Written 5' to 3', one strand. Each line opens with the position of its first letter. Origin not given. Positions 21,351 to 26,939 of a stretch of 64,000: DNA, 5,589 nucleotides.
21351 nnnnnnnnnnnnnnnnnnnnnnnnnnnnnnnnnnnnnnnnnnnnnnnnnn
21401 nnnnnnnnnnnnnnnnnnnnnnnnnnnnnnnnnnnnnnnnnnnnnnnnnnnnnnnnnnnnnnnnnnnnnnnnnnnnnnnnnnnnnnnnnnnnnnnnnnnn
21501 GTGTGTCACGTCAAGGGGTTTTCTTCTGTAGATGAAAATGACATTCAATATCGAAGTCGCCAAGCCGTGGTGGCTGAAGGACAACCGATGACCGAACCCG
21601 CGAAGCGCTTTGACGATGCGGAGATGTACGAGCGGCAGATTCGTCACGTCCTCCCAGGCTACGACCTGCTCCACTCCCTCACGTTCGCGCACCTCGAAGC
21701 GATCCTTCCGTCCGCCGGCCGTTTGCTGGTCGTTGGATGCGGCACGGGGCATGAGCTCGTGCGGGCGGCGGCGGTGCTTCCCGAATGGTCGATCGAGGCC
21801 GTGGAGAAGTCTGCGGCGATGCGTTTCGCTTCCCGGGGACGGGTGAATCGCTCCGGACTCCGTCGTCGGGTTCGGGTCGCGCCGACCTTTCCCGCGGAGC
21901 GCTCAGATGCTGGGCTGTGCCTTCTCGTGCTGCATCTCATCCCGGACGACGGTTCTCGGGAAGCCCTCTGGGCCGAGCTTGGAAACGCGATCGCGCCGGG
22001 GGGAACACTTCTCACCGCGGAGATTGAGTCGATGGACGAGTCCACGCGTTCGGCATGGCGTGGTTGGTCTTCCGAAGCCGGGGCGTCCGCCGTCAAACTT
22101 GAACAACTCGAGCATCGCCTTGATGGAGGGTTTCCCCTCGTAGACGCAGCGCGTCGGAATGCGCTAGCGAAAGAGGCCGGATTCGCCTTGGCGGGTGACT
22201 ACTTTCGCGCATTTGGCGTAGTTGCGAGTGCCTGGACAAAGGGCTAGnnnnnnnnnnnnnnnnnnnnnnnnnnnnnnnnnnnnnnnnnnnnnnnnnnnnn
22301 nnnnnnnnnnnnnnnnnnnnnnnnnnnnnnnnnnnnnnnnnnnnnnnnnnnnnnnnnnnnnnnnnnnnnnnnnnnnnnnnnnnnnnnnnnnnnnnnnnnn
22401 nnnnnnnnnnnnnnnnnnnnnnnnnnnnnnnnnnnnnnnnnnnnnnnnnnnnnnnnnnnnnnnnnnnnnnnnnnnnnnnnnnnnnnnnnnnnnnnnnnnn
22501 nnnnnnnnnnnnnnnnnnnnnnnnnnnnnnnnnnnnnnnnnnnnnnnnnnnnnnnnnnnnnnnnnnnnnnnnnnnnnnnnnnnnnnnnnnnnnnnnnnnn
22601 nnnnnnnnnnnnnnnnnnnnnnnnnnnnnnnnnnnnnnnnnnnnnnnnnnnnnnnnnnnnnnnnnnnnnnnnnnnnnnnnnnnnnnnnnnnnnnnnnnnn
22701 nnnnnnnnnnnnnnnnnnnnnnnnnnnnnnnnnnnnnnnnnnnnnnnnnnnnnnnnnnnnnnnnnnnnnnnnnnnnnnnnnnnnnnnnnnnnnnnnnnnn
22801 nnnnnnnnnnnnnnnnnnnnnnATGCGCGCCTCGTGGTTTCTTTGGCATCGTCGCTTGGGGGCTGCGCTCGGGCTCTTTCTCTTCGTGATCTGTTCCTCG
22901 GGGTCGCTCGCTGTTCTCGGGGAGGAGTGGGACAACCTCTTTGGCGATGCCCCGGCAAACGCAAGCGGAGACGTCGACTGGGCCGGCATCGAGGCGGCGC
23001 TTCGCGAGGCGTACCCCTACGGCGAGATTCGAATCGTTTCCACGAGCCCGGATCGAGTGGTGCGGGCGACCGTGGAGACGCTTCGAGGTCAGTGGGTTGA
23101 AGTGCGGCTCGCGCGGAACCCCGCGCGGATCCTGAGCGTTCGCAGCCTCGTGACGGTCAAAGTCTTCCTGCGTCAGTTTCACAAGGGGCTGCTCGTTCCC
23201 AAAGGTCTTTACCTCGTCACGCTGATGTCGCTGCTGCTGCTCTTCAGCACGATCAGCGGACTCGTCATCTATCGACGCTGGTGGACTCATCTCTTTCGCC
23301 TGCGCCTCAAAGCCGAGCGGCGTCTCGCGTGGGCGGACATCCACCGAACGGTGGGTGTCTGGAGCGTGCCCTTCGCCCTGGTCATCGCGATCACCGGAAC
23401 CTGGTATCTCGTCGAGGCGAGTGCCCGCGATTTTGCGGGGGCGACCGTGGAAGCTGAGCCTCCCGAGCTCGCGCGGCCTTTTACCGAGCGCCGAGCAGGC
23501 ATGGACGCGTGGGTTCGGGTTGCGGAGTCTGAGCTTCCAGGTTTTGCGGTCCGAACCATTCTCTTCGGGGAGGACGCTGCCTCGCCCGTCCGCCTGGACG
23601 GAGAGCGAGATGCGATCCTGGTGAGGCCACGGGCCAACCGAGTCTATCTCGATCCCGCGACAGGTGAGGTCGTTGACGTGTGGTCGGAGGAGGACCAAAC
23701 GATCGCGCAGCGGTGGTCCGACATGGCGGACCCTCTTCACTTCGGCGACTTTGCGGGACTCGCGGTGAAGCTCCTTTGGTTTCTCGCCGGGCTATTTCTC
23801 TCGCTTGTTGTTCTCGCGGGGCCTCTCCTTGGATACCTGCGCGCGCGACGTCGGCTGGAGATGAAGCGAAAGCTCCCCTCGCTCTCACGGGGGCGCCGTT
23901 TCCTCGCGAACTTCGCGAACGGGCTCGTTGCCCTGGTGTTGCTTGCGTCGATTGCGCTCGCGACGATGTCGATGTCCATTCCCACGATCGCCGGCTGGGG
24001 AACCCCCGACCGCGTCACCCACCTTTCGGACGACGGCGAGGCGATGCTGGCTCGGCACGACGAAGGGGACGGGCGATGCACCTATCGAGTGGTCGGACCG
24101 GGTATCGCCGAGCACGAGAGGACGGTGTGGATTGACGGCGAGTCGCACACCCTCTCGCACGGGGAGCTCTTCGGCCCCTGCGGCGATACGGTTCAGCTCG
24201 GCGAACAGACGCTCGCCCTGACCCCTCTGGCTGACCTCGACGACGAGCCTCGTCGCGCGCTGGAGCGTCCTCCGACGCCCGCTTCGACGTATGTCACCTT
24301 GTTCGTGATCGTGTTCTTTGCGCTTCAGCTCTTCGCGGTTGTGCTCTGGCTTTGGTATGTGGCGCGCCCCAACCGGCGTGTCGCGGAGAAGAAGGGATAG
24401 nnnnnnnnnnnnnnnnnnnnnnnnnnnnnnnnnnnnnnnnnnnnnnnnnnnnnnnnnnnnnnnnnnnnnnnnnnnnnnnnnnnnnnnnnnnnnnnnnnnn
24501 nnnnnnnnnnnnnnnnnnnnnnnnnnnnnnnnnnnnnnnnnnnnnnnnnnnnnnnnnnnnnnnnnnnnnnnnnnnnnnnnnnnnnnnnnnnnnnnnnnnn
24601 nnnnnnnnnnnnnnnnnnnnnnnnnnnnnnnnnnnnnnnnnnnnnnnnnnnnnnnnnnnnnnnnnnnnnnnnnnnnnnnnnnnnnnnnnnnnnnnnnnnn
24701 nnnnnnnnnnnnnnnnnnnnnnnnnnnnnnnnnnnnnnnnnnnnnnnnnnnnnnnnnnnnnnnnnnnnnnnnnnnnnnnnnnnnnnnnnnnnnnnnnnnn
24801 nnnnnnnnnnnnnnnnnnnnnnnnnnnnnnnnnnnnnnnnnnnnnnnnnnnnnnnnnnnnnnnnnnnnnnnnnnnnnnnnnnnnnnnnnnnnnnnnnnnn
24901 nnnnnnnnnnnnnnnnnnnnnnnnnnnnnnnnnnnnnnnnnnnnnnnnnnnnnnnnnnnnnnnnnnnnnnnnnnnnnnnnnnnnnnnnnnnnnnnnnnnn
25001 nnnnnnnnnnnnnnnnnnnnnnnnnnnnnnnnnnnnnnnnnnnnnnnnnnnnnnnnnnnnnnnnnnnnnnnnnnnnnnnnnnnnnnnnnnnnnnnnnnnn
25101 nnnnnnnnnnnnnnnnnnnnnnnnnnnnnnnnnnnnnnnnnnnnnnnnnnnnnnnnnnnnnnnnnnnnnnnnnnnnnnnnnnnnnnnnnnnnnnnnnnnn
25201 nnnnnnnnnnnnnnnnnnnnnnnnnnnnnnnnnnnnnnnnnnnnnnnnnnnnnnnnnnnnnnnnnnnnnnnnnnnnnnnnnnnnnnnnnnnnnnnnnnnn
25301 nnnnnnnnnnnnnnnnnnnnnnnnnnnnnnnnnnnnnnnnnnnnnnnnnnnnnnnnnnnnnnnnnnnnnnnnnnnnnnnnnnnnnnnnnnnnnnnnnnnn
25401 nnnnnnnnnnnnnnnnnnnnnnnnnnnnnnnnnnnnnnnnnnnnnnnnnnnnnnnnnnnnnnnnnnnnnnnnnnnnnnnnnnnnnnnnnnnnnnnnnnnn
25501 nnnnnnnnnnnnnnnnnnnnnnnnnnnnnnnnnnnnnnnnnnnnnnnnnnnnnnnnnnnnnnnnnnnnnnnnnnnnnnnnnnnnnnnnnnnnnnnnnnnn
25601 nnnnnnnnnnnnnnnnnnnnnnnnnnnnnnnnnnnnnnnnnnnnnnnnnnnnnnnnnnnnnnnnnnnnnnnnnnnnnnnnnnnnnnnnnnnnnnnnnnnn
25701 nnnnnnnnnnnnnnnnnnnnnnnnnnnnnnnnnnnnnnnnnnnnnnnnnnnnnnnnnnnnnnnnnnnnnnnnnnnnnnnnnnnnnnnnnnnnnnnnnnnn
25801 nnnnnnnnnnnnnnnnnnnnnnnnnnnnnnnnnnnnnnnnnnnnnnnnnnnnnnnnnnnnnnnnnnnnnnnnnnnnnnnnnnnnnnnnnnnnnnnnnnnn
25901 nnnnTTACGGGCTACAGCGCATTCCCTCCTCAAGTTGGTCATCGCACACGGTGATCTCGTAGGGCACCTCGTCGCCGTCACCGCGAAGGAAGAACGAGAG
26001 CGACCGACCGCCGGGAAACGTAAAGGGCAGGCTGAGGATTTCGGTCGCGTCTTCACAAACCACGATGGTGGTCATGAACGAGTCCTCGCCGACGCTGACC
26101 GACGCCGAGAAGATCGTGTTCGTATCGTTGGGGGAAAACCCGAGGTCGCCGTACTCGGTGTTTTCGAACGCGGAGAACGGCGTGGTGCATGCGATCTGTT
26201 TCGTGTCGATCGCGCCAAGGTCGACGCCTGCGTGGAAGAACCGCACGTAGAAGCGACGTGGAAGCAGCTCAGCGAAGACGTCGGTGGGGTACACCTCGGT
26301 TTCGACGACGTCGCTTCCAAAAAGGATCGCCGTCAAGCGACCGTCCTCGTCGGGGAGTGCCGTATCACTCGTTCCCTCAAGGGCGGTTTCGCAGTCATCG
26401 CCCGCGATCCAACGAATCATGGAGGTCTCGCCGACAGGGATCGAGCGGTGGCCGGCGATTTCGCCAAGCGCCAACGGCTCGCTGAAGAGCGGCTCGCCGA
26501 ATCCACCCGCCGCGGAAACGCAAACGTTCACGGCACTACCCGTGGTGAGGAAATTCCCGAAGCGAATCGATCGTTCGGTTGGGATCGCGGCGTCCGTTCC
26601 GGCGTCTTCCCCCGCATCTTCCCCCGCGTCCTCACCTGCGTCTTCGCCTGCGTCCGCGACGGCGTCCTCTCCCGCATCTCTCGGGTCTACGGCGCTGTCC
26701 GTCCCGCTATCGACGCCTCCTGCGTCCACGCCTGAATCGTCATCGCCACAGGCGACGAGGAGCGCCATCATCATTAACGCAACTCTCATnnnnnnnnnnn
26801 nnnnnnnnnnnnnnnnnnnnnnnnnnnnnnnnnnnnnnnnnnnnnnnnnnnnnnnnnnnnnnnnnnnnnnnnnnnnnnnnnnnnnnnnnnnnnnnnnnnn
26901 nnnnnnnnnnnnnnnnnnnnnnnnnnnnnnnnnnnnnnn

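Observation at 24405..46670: Four-member paralogous ~400-aa lipoprotein family (P1-P4) next to PepSY, TonB-receptor and azurin genes: candidate undescribed surface ligand-capture proteins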

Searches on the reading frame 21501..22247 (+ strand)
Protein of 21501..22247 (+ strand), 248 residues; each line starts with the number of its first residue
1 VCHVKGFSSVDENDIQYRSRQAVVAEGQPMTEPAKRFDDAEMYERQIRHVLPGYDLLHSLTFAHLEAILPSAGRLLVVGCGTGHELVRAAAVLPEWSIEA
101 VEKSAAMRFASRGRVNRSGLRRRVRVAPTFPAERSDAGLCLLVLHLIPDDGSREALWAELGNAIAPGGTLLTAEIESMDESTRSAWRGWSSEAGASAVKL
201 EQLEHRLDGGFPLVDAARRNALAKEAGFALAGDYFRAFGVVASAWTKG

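Call 10: search_protein_families(library=pfam, proteins=[window:21501-22247:+], max_evalue=0.01)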
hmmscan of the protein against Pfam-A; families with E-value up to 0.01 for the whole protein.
window:21501-22247:+ (248 aa): 4 families
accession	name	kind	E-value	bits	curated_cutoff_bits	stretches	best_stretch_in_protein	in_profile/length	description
PF08242.18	Methyltransf_12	-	1.1e-06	29.7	30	1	76-170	1-98/98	Methyltransferase domain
PF13489.12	Methyltransf_23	-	2.4e-06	27.8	27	1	65-228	16-159/164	Methyltransferase domain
PF13649.12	Methyltransf_25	-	6e-06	27.3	27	1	76-168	2-97/97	Methyltransferase domain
PF08241.18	Methyltransf_11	-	4.1e-05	24.6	21.2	1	76-171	1-94/95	Methyltransferase domain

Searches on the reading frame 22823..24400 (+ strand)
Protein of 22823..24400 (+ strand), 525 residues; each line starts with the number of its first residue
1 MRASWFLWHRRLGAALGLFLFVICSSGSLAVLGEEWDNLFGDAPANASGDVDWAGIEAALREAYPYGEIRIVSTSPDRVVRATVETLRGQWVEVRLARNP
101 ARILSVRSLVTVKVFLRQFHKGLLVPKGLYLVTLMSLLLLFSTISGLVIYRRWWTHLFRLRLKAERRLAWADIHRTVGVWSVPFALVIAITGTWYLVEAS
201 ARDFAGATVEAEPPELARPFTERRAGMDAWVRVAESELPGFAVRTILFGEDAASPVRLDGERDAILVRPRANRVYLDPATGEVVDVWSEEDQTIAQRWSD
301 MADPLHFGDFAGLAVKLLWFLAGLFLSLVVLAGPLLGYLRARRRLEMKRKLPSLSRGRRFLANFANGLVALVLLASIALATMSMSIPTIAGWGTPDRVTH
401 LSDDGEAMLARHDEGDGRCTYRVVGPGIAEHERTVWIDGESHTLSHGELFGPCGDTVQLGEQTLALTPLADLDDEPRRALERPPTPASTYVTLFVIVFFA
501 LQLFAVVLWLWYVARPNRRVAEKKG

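Call 10: search_protein_families(library=pfam, proteins=[window:22823-24400:+], max_evalue=0.01)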
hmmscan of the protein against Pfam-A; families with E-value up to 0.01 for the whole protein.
window:22823-24400:+ (525 aa): 2 families
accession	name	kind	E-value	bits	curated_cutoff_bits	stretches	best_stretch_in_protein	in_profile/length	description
PF03929.21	PepSY_TM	-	1.4e-43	150.2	28.8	1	6-338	1-292/295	PepSY-associated TM region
PF14358.11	DUF4405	-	0.0024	18.8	26.7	1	132-186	3-59/66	Domain of unknown function (DUF4405)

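Call 42: search_solved_structures(query=window:22823-24397:+, max_evalue=0.01)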
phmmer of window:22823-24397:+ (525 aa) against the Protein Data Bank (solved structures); distinct sequences matched with E-value up to 0.01: 0.

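Call 61: search_protein_families(library=ncbifam, proteins=[window:22823-24400:+], max_evalue=0.001)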
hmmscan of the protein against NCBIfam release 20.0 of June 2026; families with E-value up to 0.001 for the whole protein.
window:22823-24400:+ (525 aa): 0 families

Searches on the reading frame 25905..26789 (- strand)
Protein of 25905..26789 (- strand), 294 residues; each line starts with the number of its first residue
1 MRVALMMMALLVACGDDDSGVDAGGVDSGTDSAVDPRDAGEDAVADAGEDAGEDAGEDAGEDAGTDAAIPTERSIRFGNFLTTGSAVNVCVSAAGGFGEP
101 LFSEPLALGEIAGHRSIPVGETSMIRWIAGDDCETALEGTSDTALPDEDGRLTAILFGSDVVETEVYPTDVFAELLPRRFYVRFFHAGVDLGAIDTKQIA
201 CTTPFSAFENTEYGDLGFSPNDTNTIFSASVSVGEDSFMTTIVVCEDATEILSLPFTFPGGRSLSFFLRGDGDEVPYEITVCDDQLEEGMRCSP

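Call 10: search_protein_families(library=pfam, proteins=[window:25905-26789:-], max_evalue=0.01)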
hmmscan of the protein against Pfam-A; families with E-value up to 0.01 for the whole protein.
window:25905-26789:- (294 aa): 0 families

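Call 61: search_protein_families(library=ncbifam, proteins=[window:25905-26789:-], max_evalue=0.001)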
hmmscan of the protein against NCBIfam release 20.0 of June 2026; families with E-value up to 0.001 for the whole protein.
window:25905-26789:- (294 aa): 0 families
